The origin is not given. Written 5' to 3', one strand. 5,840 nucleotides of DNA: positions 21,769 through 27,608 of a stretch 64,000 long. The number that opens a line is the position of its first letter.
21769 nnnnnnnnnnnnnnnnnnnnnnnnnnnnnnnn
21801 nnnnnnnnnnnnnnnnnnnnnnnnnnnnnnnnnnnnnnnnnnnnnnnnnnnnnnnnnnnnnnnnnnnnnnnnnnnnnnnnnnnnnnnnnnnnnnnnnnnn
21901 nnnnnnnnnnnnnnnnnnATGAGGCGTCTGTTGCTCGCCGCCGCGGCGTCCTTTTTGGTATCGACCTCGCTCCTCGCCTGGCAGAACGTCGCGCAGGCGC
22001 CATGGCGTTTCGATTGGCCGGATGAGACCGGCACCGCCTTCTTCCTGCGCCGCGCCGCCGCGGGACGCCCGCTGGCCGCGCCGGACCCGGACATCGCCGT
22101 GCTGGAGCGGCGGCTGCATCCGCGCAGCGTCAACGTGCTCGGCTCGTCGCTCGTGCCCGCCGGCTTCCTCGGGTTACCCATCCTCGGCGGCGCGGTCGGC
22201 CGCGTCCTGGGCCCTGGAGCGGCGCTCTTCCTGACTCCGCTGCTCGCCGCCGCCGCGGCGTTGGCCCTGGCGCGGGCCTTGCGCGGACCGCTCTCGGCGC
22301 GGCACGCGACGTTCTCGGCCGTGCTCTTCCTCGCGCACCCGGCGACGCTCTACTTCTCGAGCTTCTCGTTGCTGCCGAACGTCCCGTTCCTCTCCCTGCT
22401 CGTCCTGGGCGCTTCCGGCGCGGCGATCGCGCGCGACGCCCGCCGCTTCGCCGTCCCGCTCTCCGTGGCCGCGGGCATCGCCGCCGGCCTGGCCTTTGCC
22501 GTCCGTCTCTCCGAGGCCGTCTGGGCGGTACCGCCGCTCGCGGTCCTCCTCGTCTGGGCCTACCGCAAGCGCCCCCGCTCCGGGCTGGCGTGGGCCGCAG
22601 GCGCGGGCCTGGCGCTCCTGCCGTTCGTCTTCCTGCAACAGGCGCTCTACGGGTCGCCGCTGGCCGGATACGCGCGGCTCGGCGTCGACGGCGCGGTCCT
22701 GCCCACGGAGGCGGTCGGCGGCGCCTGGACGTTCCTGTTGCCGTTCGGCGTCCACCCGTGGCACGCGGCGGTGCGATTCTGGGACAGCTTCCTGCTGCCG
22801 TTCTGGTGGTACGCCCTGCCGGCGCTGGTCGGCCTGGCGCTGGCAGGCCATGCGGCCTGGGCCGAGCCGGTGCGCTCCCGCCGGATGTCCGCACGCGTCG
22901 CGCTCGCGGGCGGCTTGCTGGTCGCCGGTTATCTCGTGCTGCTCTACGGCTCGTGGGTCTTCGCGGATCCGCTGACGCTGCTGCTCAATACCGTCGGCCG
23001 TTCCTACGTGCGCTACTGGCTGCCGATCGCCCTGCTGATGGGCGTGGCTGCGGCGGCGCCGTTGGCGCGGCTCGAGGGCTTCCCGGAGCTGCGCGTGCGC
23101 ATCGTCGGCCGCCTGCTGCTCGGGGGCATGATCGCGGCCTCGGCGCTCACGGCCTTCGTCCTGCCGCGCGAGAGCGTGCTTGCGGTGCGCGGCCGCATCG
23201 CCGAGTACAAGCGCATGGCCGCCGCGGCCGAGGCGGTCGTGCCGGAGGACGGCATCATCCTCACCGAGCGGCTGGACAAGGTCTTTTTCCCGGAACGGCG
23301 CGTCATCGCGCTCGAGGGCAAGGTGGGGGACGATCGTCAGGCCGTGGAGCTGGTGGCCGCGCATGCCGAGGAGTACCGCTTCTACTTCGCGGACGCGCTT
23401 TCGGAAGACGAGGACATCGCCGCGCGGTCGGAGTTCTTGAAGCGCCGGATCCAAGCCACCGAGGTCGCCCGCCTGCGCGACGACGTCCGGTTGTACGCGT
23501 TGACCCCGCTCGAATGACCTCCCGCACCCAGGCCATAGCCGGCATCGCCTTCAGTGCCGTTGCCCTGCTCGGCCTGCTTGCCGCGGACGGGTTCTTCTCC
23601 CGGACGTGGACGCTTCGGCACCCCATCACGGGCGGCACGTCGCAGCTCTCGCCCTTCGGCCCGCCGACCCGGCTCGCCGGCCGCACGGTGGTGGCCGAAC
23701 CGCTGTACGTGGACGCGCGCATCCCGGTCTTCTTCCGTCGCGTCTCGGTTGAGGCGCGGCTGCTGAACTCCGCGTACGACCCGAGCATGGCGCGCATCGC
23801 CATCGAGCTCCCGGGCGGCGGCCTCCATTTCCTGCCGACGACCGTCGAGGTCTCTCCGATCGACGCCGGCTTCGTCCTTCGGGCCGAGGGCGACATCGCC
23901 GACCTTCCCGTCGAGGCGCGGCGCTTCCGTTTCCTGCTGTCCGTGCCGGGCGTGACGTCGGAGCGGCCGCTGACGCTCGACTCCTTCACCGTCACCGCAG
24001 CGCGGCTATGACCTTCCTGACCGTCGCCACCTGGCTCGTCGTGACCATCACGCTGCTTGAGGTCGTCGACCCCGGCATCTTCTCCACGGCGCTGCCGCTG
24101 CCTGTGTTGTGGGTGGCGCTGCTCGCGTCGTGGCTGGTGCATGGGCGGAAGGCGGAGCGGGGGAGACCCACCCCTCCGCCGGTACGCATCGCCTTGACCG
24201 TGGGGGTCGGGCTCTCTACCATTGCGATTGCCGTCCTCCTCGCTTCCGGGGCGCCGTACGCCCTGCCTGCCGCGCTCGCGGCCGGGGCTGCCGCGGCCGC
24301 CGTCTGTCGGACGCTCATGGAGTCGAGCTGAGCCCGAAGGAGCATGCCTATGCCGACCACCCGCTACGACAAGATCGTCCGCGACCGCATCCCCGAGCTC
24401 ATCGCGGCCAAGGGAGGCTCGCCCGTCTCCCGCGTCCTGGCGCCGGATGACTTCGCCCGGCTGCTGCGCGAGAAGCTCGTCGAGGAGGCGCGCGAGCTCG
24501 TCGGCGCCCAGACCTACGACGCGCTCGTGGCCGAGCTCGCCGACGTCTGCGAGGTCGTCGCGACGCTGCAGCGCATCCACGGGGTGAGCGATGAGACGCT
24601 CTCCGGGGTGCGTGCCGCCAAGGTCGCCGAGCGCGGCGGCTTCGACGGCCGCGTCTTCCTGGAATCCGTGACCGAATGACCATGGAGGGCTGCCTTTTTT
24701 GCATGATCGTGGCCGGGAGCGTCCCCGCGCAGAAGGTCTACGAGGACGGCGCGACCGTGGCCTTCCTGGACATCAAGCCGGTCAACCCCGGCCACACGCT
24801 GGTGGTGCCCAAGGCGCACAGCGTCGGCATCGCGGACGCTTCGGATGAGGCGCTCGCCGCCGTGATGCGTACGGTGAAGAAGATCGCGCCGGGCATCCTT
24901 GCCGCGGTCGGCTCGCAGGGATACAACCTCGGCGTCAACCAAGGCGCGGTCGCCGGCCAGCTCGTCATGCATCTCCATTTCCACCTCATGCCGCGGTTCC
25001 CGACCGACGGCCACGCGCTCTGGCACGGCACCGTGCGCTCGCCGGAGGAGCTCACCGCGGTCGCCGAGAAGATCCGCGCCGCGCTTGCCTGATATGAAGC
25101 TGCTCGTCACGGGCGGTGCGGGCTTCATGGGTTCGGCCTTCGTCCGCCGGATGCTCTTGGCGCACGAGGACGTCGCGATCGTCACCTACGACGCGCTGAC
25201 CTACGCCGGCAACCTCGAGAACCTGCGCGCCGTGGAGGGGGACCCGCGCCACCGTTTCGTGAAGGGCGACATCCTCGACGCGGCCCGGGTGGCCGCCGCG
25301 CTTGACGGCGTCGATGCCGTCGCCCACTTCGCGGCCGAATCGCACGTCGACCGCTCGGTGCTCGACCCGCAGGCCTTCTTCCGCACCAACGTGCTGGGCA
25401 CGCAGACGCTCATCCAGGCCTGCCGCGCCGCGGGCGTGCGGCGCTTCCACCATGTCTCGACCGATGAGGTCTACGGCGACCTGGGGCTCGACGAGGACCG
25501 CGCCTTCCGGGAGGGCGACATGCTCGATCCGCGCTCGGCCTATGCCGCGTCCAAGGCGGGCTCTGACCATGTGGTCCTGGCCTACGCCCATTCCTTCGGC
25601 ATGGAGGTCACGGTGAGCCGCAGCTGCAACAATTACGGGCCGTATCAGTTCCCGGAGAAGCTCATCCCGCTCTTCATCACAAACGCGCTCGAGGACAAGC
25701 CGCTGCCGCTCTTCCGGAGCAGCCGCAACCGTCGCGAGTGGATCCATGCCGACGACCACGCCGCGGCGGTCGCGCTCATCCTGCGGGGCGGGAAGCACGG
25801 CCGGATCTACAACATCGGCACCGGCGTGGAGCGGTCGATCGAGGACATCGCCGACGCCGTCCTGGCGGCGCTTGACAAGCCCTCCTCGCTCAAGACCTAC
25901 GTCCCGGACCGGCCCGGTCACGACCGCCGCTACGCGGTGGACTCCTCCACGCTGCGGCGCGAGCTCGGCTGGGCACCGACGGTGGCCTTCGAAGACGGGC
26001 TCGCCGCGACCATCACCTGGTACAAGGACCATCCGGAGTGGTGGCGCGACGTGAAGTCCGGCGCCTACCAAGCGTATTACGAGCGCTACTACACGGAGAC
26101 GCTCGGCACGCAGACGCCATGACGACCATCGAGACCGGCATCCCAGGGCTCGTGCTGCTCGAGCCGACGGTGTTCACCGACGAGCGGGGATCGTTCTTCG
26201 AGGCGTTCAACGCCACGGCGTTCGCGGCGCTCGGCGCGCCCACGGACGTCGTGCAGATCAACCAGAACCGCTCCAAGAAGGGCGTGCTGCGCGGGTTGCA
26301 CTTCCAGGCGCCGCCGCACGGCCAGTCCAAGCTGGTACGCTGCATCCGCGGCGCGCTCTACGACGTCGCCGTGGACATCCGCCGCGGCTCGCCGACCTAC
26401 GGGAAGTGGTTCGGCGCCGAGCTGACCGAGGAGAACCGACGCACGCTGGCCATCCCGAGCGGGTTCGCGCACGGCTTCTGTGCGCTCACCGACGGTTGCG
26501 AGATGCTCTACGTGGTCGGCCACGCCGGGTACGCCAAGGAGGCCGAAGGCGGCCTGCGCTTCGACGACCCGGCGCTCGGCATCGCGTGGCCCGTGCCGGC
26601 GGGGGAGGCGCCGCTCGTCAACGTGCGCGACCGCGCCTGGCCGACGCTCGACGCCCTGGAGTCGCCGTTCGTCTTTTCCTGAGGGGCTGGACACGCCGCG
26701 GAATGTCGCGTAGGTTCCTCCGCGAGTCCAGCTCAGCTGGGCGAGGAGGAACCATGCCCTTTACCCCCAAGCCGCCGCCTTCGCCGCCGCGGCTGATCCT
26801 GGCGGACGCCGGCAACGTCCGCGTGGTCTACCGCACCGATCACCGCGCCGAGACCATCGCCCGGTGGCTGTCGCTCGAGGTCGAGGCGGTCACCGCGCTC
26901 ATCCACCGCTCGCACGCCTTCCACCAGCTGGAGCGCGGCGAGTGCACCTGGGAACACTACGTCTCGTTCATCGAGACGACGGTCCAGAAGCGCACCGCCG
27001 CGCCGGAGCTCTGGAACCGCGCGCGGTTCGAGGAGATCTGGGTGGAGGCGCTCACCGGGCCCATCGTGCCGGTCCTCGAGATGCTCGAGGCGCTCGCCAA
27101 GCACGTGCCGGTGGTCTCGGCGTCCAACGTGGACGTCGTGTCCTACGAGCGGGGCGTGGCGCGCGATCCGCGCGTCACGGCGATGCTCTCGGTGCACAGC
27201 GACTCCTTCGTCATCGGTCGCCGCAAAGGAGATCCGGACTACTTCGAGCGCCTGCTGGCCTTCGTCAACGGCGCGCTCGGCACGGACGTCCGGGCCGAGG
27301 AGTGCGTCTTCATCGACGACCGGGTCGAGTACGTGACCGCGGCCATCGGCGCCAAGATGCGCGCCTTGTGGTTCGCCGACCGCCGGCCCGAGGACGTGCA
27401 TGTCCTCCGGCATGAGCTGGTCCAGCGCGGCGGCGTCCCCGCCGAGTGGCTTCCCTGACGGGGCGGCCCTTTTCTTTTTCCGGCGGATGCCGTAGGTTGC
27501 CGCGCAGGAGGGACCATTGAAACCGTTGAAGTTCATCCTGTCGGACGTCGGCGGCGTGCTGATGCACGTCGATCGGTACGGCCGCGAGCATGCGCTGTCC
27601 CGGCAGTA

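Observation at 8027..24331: Polyprenyl-phosphate-sugar based extracytoplasmic glycosylation island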

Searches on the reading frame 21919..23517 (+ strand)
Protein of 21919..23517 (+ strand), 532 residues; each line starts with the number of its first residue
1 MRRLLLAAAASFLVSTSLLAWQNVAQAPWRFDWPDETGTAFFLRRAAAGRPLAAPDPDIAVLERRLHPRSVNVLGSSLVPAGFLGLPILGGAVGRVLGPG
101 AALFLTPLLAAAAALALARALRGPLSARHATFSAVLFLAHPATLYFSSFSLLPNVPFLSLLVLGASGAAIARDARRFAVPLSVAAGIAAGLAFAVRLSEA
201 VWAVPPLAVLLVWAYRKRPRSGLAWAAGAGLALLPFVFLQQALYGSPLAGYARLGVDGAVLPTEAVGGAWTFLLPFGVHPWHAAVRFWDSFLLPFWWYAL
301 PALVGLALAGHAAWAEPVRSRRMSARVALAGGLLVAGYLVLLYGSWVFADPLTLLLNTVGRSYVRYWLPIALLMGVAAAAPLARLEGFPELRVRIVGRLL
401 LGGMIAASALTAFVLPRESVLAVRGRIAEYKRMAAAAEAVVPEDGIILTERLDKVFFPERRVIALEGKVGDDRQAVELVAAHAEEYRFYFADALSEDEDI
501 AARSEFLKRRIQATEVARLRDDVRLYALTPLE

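Call 13: search_protein_families(library=pfam, proteins=[window:21919-23517:+], max_evalue=0.01)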
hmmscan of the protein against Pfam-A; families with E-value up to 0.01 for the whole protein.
window:21919-23517:+ (532 aa): 0 families

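Call 14: search_protein_families(library=ncbifam, proteins=[window:21919-23517:+], max_evalue=0.1)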
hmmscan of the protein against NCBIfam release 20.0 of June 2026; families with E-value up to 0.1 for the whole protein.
window:21919-23517:+ (532 aa): 1 family
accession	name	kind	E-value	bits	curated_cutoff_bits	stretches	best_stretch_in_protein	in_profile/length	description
NF047440.1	LA3751_2_3_fam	subfamily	1.3e-05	24.3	200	1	101-248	99-248/460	LA_3751/LA_3752 family putative glycosyltransferase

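Call 16: search_solved_structures(query=window:21919-23517:+, max_evalue=10)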
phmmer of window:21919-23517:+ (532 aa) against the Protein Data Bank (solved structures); distinct sequences matched with E-value up to 10: 0.

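Call 19: find_homologous_proteins(query=window:21919-23517:+)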
Query window:21919-23517:+ (532 aa): 19 proteins with E <= 0.001 among 8000 candidates.
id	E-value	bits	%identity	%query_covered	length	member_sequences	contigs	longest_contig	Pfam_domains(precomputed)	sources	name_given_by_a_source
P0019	0.0e+0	1122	100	100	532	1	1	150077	-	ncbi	-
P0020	1.6e-294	995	89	100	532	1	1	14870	-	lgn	-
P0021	1.8e-205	702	65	100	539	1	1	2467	-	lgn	-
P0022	1.0e-203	696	64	99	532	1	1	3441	PF13231.13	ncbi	-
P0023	7.4e-202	690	63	100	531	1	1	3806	PF13231.13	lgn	-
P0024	1.6e-198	679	63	99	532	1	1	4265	PF13231.13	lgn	-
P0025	9.0e-192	656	63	99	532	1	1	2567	PF13231.13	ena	-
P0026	8.3e-190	650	62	99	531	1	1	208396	PF13231.13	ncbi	-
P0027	4.2e-187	641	61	99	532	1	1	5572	PF13231.13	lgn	-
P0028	5.4e-186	637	60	99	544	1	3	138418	PF13231.13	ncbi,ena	ncbi:MAG: glycosyltransferase family 39 protein [Patescibacteria group bacterium]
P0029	3.9e-185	635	62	99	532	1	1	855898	PF13231.13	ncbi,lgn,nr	ncbi:hypothetical protein EPO33_02500 [Patescibacteria group bacterium]|nr:MAG: hypothetical protein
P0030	3.3e-184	631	61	96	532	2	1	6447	PF13231.13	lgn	-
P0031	2.6e-145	503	52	92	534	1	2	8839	-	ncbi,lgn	-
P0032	2.8e-140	487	49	100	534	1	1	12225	-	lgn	-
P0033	3.6e-138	480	50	97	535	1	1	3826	-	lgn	-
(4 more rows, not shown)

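Call 25: search_protein_families(library=pfam, alignment_id=A2, max_evalue=0.01)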
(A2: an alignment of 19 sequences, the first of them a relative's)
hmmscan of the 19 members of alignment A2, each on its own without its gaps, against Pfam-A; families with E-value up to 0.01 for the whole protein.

A. member 1, P0019 (532 aa): 0 families

B. families by the number of members that match (of 19 scanned): 1 family
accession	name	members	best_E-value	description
PF13231.12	PMT_2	9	6.3e-07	Dolichyl-phosphate-mannose-protein mannosyltransferase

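Call 27: search_solved_structures(query=A2, max_evalue=10)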
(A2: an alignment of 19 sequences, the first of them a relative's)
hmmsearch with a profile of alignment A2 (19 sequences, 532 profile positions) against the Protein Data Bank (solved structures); distinct sequences matched with E-value up to 10: 1.
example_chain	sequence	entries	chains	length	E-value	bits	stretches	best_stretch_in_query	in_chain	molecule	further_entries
7q4v_C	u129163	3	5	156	0.37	12.2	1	187-247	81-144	Iron hydrogenase HydC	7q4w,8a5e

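Call 37: predict_structure(alignment_id=A2)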
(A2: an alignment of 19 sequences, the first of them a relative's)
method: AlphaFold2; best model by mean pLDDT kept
length: 532 residues; sequences in the alignment: 19
mean_pLDDT: 87.5   pTM: 0.89
mean pLDDT of the five models: 87.5, 87.3, 87.0, 81.9, 81.5
residues with pLDDT >= 90: 295; 70-90: 194; 50-70: 36; < 50: 7
segments of 3 or more residues with pLDDT < 50: 350-355
pLDDT, mean of each block of 10 residues (from residue 1): 96 95 88 88 93 81 64 80 85 94 96 97 91 98 94 94 95 89 97 89 87 89 96 91 77 58 59 77 87 91 95 89 85 90 72 53 84 96 95 96 96 87 91 92 90 86 81 83 91 89 91 94 93 84
secondary structure, 60 per line:
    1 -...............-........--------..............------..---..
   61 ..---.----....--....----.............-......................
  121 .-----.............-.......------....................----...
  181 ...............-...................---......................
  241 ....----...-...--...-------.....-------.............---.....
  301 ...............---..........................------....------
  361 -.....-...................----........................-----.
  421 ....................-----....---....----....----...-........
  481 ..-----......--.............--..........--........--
elements in order: H2-16 H18-25 H34-47 H59-62 E71-74 E77-80 H85-97 H99-121 H127-139 H141-147 H154-173 H178-195 H197-215 H219-244 E253-255 E258-260 H268-272 H280-292 H296-315 H319-344 H351-354 H362-366 H368-386 H391-414 H420-440 E446-449 H453-456 E461-464 H473-482 E488-493 H496-508 E511-520 E523-530

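Call 41: fold_search(model_id=the predicted structure, library=pdb)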
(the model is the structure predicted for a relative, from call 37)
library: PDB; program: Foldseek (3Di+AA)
matches with E <= 10: 370; with E <= 0.001: 22
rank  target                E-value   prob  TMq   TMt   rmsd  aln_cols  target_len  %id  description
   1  9s6t_A                2.4e-06  1.00  0.49  0.53   8.8       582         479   13  Ternary cryo-EM structure of chicken ALG12 with Dol25-PP-GlcNAc2Man7, Dol25-P-Man, and Fab (released 2026-03-18)
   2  5f15                  6.0e-06  1.00  0.55  0.54   9.8       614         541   15  Crystal Structure of ArnT from Cupriavidus metallidurans bound to Undecaprenyl phosphate (released 2016-02-17)
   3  3wak                  7.1e-06  1.00  0.49  0.32  11.4       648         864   13  Crystal structure of the Archaeoglobus fulgidus oligosaccharyltransferase (O29867_ARCFU) in the apo form (released 2013-10-30)
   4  5ezm                  1.3e-05  1.00  0.53  0.52  10.1       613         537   14  Crystal Structure of ArnT from Cupriavidus metallidurans in the apo state (released 2016-02-17)
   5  8pn9_A                1.7e-05  1.00  0.54  0.45   9.0       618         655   11  Structure of human oligosaccharyltransferase OST-A complex bound to NGI-1 (released 2024-05-08)
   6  9s6s_A                1.9e-05  1.00  0.50  0.49   9.9       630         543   13  Ternary cryo-EM structure of human ALG9 with Dol25-PP-GlcNAc2Man6, Dol25-P-Man and Fab (released 2026-03-18)
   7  9s6u_A                2.4e-05  1.00  0.46  0.46   8.7       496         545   13  Ternary cryo-EM structure of human ALG9 with Dol25-PP-GlcNAc2Man8, Dol25-P-Man and Fab (released 2026-03-18)
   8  8if8_C                2.8e-05  1.00  0.47  0.43   9.3       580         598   15  Arabinosyltransferase AftA (released 2023-05-31)
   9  6s7o_A                4.1e-05  1.00  0.48  0.41  13.1       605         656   12  Cryo-EM structure of human oligosaccharyltransferase complex OST-A (released 2019-12-18)
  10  5gmy_A                1.1e-04  1.00  0.47  0.32  13.5       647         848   12  Crystal structure of the Archaeoglobus fulgidus oligosaccharyltransferase (O29867_ARCFU) tethered with an acceptor pep (released 2017-02-01)
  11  3waj                  1.1e-04  1.00  0.46  0.33  12.8       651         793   12  Crystal structure of the Archaeoglobus fulgidus oligosaccharyltransferase (O29867_ARCFU) complex with Zn and sulfate (released 2013-10-30)
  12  9n9j_I                1.1e-04  1.00  0.50  0.40  16.2       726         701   11  Structure of a GRP94 folding intermediate engaged with a CCDC134- and FKBP11-bound secretory translocon (released 2025-11-19)
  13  8if8_B                1.2e-04  1.00  0.46  0.41   9.5       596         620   15  Arabinosyltransferase AftA (released 2023-05-31)
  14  7e9s_A                1.3e-04  1.00  0.50  0.33  10.2       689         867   11  Archaeal oligosaccharyltransferase AglB from Archaeoglobus fulgidus in complex with an inhibitory peptide and a dolich (released 2021-09-08)
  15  8age_A                1.5e-04  1.00  0.49  0.42   9.7       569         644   13  Structure of yeast oligosaccharylransferase complex with acceptor peptide bound (released 2022-12-07)
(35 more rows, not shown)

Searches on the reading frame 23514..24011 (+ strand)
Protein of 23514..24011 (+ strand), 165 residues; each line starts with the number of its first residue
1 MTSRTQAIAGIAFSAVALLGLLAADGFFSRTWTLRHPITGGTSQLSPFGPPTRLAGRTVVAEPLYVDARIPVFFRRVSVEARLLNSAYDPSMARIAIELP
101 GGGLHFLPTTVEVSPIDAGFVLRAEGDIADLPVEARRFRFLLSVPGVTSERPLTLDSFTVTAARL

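Call 13: search_protein_families(library=pfam, proteins=[window:23514-24011:+], max_evalue=0.01)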
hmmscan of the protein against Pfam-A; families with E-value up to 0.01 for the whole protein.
window:23514-24011:+ (165 aa): 0 families

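Call 14: search_protein_families(library=ncbifam, proteins=[window:23514-24011:+], max_evalue=0.1)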
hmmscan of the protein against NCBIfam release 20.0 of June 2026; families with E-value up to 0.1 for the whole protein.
window:23514-24011:+ (165 aa): 0 families

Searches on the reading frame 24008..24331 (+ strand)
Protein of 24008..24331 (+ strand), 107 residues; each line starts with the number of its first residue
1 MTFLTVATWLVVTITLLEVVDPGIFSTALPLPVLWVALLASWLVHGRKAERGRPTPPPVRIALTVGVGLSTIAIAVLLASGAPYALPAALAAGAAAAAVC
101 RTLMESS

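Call 13: search_protein_families(library=pfam, proteins=[window:24008-24331:+], max_evalue=0.01)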
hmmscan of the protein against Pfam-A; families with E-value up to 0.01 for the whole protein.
window:24008-24331:+ (107 aa): 0 families

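Call 14: search_protein_families(library=ncbifam, proteins=[window:24008-24331:+], max_evalue=0.1)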
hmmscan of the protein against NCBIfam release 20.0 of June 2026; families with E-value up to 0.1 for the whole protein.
window:24008-24331:+ (107 aa): 0 families

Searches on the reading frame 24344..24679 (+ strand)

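Call 13: search_protein_families(library=pfam, proteins=[window:24344-24679:+], max_evalue=0.01)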
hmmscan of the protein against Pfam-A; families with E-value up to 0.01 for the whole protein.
window:24344-24679:+ (111 aa): 1 family
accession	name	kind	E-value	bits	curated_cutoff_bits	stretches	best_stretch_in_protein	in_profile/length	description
PF01503.22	PRA-PH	-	0.0069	17.2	21.3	0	40-82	29-74/86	Phosphoribosyl-ATP pyrophosphohydrolase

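Call 14: search_protein_families(library=ncbifam, proteins=[window:24344-24679:+], max_evalue=0.1)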
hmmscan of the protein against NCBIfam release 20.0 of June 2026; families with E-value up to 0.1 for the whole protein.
window:24344-24679:+ (111 aa): 1 family
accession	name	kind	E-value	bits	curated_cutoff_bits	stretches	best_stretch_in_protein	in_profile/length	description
TIGR03188.1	histidine_hisI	equivalog_domain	0.006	16.8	42.7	1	38-81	29-75/84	phosphoribosyl-ATP diphosphatase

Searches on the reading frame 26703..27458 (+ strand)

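Call 46: search_protein_families(library=pfam, proteins=[window:26703-27458:+], max_evalue=0.001)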
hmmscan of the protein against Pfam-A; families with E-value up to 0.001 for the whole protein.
window:26703-27458:+ (251 aa): 1 family
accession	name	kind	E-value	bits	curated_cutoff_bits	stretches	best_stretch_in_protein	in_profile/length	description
PF00702.32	Hydrolase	-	2.3e-05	25.3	26.4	1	65-217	45-190/191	haloacid dehalogenase-like hydrolase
